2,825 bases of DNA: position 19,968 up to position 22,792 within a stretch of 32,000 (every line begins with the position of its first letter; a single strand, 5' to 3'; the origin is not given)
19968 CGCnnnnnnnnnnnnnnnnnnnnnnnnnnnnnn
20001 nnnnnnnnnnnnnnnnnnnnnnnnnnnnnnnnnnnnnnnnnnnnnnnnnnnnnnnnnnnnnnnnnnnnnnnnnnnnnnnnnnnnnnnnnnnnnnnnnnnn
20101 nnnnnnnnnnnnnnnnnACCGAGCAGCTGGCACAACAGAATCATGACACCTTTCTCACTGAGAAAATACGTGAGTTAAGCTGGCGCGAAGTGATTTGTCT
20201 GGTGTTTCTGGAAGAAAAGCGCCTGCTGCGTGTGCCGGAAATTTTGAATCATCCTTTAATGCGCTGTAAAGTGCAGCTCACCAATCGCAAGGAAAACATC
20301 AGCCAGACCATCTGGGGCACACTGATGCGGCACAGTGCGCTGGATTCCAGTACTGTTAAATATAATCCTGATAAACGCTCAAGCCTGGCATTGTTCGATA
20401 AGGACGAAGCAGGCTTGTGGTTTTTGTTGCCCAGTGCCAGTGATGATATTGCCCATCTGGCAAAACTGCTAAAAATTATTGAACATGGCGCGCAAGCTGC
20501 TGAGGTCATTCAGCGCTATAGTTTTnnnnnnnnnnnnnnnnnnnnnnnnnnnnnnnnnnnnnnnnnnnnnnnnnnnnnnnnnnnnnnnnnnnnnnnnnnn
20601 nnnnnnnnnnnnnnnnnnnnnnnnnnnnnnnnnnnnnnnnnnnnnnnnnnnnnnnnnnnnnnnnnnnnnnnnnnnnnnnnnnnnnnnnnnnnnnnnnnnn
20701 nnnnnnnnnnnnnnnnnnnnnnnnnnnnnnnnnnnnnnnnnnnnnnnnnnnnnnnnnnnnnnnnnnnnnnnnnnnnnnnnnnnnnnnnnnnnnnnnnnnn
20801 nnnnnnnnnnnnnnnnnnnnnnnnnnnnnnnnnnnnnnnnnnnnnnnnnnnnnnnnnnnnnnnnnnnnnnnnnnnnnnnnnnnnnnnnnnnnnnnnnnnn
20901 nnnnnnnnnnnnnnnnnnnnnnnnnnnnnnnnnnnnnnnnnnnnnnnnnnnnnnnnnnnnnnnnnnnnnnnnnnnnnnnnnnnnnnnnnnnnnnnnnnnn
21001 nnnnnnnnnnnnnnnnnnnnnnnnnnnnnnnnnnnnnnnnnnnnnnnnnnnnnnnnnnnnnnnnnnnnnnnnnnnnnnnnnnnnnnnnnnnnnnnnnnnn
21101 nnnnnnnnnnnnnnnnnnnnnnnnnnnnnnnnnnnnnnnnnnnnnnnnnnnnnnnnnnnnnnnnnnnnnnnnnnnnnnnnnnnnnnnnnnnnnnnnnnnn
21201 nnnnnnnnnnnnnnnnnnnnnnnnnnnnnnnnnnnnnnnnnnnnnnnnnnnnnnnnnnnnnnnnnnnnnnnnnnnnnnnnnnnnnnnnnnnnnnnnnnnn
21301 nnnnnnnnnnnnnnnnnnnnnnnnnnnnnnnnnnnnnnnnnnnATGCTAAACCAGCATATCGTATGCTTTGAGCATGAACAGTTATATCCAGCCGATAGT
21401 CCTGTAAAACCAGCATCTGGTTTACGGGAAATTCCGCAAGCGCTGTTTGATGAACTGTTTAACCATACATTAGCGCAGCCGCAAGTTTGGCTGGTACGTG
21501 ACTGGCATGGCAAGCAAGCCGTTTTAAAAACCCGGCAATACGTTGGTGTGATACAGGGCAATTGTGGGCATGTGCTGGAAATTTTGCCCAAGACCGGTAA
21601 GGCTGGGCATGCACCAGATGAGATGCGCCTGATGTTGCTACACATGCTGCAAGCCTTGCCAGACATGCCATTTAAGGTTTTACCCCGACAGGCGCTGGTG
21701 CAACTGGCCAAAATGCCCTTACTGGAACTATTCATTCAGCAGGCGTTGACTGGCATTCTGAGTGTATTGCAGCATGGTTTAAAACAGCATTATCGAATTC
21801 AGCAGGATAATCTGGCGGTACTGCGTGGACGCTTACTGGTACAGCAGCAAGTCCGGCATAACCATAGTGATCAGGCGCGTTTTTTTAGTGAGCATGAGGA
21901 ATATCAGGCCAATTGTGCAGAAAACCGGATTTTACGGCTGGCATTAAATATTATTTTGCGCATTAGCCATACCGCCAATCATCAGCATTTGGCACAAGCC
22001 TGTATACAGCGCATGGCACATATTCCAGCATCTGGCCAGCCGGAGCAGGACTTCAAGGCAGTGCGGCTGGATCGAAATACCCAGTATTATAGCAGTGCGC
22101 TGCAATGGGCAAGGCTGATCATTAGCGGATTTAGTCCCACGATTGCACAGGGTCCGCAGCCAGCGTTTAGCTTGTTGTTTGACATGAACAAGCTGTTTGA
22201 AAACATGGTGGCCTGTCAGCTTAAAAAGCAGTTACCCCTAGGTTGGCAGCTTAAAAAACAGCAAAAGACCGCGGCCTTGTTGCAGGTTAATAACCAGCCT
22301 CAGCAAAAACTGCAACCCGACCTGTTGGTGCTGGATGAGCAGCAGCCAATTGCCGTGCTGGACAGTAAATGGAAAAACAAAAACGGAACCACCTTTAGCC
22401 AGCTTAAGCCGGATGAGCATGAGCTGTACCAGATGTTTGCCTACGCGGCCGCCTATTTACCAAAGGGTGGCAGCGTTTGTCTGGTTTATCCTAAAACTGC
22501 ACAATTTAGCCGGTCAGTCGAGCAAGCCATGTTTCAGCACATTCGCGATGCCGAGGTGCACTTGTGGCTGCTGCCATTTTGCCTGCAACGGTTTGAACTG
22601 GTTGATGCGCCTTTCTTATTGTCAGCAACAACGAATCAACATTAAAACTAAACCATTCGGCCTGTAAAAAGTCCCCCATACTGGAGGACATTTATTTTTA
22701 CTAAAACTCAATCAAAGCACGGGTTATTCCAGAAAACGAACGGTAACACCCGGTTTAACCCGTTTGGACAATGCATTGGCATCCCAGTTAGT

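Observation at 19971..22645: McrBC-family pair in which the McrB-like GTPase has an inserted domain instead of an N-terminal reader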

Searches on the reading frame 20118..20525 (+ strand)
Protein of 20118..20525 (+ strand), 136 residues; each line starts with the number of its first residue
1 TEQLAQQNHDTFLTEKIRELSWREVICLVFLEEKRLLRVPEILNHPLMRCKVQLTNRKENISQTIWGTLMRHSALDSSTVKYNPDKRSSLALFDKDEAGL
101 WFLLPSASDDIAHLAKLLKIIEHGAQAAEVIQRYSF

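Call 7: search_protein_families(library=pfam, proteins=[window:20118-20525:+], max_evalue=10)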
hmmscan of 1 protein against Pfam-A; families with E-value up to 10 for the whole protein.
window:20118-20525:+ (136 aa): 0 families

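Call 31: search_solved_structures(query=A2, max_evalue=10, show_alignments=2)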
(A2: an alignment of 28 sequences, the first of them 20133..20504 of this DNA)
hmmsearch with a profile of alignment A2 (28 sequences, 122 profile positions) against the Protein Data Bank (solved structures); distinct sequences matched with E-value up to 10: 4.
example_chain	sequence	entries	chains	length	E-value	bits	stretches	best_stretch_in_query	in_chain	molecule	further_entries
1oj1_A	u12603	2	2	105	0.51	13.3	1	61-111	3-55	RC-RNASE6 RIBONUCLEASE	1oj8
1z5f_A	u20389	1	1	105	0.72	12.9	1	61-115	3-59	RC-RNase 3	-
6noy_G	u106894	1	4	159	0.75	12.8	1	7-53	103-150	Maintenance of carboxysome positioning B protein, Mcsb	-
2ftz_A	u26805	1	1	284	1.1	12.2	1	36-79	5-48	geranyltranstransferase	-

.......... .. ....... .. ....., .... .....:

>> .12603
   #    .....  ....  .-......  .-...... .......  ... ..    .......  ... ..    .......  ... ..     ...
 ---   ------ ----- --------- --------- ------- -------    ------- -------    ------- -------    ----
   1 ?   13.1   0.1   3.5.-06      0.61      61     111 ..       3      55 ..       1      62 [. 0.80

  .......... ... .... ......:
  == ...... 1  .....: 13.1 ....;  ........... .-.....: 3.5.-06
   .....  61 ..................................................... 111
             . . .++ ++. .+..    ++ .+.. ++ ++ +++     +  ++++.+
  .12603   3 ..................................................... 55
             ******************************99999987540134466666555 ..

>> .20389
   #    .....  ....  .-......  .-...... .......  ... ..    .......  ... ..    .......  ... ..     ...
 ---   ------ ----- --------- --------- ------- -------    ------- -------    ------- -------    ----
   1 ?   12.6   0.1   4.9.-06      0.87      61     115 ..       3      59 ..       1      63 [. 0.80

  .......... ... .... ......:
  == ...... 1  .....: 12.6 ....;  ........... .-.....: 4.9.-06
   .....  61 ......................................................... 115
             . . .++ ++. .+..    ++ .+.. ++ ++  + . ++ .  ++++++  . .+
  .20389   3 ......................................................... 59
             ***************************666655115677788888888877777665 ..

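Call 40: predict_structure(alignment_id=A2)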
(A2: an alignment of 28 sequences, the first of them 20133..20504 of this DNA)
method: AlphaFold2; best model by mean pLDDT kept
length: 124 residues; sequences in the alignment: 28
mean_pLDDT: 93.2   pTM: 0.88
mean pLDDT of the five models: 93.2, 92.5, 92.4, 91.9, 90.6
residues with pLDDT >= 90: 108; 70-90: 9; 50-70: 5; < 50: 2
segments of 3 or more residues with pLDDT < 50: none
pLDDT, mean of each block of 10 residues (from residue 1): 83 97 98 98 96 94 97 93 96 97 96 90 50
secondary structure, 60 per line:
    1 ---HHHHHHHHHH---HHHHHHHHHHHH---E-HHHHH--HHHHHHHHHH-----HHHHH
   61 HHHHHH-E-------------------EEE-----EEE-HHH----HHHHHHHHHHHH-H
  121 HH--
elements in order: H4-13 H17-28 H34-38 H41-50 H56-66 E88-90 E96-98 H107-118

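Call 42: fold_search(model_id=the predicted structure, library=pdb)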
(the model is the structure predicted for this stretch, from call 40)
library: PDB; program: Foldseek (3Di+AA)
matches with E <= 10: 252; with E <= 0.001: 0
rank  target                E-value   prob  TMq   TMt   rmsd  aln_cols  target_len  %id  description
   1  6ncm_B                8.6e-02  0.99  0.48  0.64   3.6        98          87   17  Crystal structure of the human FOXN3 DNA binding domain in complex with a forkhead-like (FHL) DNA sequence (released 2019-02-27)
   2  6pcp_A                1.1e-01  0.82  0.39  0.35   8.3       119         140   16  Mechanism for regulation of DNA binding of Bordetella bronchiseptica BpsR by 6-hydroxynicotinic acid (released 2019-11-06)
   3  6nce_A                1.4e-01  0.97  0.46  0.61   3.6       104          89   17  Crystal structure of the human FOXN3 DNA binding domain in complex with a forkhead DNA sequence (released 2019-02-27)
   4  6pcp_B                1.4e-01  0.80  0.39  0.36   6.2       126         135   13  Mechanism for regulation of DNA binding of Bordetella bronchiseptica BpsR by 6-hydroxynicotinic acid (released 2019-11-06)
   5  6pcp_C                1.4e-01  0.77  0.39  0.36   5.9       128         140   14  Mechanism for regulation of DNA binding of Bordetella bronchiseptica BpsR by 6-hydroxynicotinic acid (released 2019-11-06)
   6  6el8_D                2.3e-01  0.98  0.51  0.69   3.5       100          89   19  Crystal structure of the Forkhead domain of human FOXN1 in complex with DNA (released 2017-11-15)
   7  5ocn_E                3.0e-01  0.96  0.49  0.70   3.6       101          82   19  Crystal structure of the forkhead domain of human FOXN1 (released 2017-08-02)
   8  5ocn_A                3.2e-01  0.96  0.49  0.67   3.5       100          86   19  Crystal structure of the forkhead domain of human FOXN1 (released 2017-08-02)
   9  4rgu_A                3.2e-01  0.57  0.41  0.38   7.0       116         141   16  Crystal Structure of Putative MarR Family Transcriptional Regulator HcaR from Acinetobacter sp. ADP complexed with fer (released 2015-03-04)
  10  2fbh                  3.6e-01  0.60  0.37  0.34   7.9       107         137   12  The crystal structure of transcriptional regulator PA3341 (released 2005-12-20)
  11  5ocn_F                4.1e-01  0.93  0.49  0.69   3.5       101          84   19  Crystal structure of the forkhead domain of human FOXN1 (released 2017-08-02)
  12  3k0l_B                4.5e-01  0.51  0.40  0.37   6.9       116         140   16  Crystal Structure of Putative MarR Family Transcriptional Regulator from Acinetobacter sp. ADP (released 2009-10-13)
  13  4rgu_B                4.5e-01  0.51  0.41  0.37   5.5       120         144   15  Crystal Structure of Putative MarR Family Transcriptional Regulator HcaR from Acinetobacter sp. ADP complexed with fer (released 2015-03-04)
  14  5ocn_G                4.8e-01  0.92  0.48  0.71   3.5        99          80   19  Crystal structure of the forkhead domain of human FOXN1 (released 2017-08-02)
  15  6pco_C                6.4e-01  0.41  0.40  0.38   7.3       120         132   16  Mechanism for regulation of DNA binding of Bordetella bronchiseptica BpsR by 6-hydroxynicotinic acid (released 2019-11-06)
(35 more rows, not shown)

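Call 43: search_protein_representatives(alignment_id=A2)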
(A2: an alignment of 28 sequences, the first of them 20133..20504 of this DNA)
Query: 28 sequences, 122 profile positions. Proteins with E-value up to 0.001 (for the whole library): 886; up to 1e-10: 742; up to 1e-30: 62. The best 150 are listed.
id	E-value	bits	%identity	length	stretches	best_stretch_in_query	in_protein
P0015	2.3e-42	159.8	-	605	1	1-121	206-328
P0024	1.2e-40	154.3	-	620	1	2-121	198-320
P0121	1.5e-40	153.9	-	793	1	2-120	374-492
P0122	2.7e-39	149.9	-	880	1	2-120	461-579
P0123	4.1e-39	149.3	-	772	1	2-121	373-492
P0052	3.0e-38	146.5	-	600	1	2-120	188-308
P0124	4.3e-38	146.0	-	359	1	1-121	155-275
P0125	7.4e-38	145.2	-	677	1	3-120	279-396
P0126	8.0e-38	145.1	-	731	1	2-121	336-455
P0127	1.9e-37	143.9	-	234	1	1-109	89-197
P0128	3.2e-37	143.2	-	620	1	1-121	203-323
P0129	3.9e-37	142.9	-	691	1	2-121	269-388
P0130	6.3e-37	142.2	-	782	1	3-121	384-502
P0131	6.8e-37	142.1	-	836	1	2-120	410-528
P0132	9.3e-37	141.7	-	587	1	3-121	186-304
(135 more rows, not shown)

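Call 47: search_protein_families(library=pfam, alignment_id=A3, max_evalue=0.0001)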
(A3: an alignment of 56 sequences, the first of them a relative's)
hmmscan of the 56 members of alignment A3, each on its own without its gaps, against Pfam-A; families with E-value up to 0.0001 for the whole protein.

A. member 1, P0139 (578 aa): 1 family
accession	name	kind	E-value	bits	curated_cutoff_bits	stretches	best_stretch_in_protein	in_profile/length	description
PF07728.20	AAA_5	-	5e-12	46.5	22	1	296-426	29-139/139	AAA domain (dynein-related subfamily)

B. families by the number of members that match (of 56 scanned): 5 families
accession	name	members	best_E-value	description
PF07728.20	AAA_5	56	7.2e-17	AAA domain (dynein-related subfamily)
PF00004.35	AAA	19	2.4e-07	ATPase family associated with various cellular activities (AAA)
PF01878.24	EVE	5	1.7e-14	EVE domain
PF13191.12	AAA_16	2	2.4e-05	AAA ATPase domain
PF13401.12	AAA_22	1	5.5e-05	AAA domain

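Call 59: search_protein_families(library=pfam, alignment_id=A2, max_evalue=10)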
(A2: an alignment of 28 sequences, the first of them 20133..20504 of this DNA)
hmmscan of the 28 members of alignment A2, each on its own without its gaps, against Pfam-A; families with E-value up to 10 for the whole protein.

A. member 1, window:20133-20504:+ (124 aa): 0 families

B. families by the number of members that match (of 28 scanned): 10 families
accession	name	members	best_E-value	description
PF24945.1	DUF7759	1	0.00082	Domain of unknown function (DUF7759)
PF17183.9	Get5_C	1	0.071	Get5, C-terminal domain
PF22568.1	Tet_C_40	1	0.082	Tetracyclin repressor-like, C-terminal domain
PF18824.6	LPD11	1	0.12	Large polyvalent protein-associated domain 11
PF10461.14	Peptidase_S68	1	0.13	Peptidase S68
PF06418.20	CTP_synth_N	1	0.14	CTP synthase N-terminus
PF01780.25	Ribosomal_L37ae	1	0.15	Ribosomal L37ae protein family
PF13591.12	MerR_2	1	0.16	MerR HTH family regulatory protein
PF07338.18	YdgH_BhsA-like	1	0.22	YdgH/BhsA/McbA-like domain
PF00538.25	Linker_histone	1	0.24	linker histone H1 and H5 family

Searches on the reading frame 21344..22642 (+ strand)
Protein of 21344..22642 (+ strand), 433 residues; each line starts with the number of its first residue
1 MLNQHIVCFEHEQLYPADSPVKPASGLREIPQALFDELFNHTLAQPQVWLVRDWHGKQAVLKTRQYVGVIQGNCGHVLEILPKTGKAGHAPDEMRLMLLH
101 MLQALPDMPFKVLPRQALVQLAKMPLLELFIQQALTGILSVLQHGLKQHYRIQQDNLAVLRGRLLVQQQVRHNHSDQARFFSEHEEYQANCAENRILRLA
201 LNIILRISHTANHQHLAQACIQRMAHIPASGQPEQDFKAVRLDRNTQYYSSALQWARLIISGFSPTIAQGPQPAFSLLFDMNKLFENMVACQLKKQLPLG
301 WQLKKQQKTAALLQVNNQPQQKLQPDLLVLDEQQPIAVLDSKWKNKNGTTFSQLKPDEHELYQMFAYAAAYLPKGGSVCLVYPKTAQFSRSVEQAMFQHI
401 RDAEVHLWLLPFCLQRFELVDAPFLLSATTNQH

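Call 3: search_protein_families(library=pfam, proteins=[window:21344-22642:+], max_evalue=1)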
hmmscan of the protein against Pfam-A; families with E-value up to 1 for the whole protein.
window:21344-22642:+ (433 aa): 2 families
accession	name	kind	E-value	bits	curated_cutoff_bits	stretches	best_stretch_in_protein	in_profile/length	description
PF10117.15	McrBC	-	8.4e-78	261.9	23.9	1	61-383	1-318/318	McrBC 5-methylcytosine restriction system component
PF04313.20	HSDR_N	-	0.041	14.2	25.1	1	311-382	114-190/198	Type I restriction enzyme R protein N terminus (HSDR_N)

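Call 4: search_protein_families(library=padloc, proteins=[window:21344-22642:+], max_evalue=0.01)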
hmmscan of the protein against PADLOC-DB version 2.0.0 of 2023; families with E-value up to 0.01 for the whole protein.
window:21344-22642:+ (433 aa): 0 families

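Call 5: search_protein_families(library=ncbifam, proteins=[window:21344-22642:+], max_evalue=0.01)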
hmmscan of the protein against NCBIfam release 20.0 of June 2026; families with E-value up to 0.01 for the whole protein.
window:21344-22642:+ (433 aa): 1 family
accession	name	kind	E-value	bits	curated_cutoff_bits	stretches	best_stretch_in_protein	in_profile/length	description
NF007277.0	PRK09736.1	equivalog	1.9e-26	93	338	1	135-385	48-311/353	5-methylcytosine-specific restriction endonuclease system specificity protein McrC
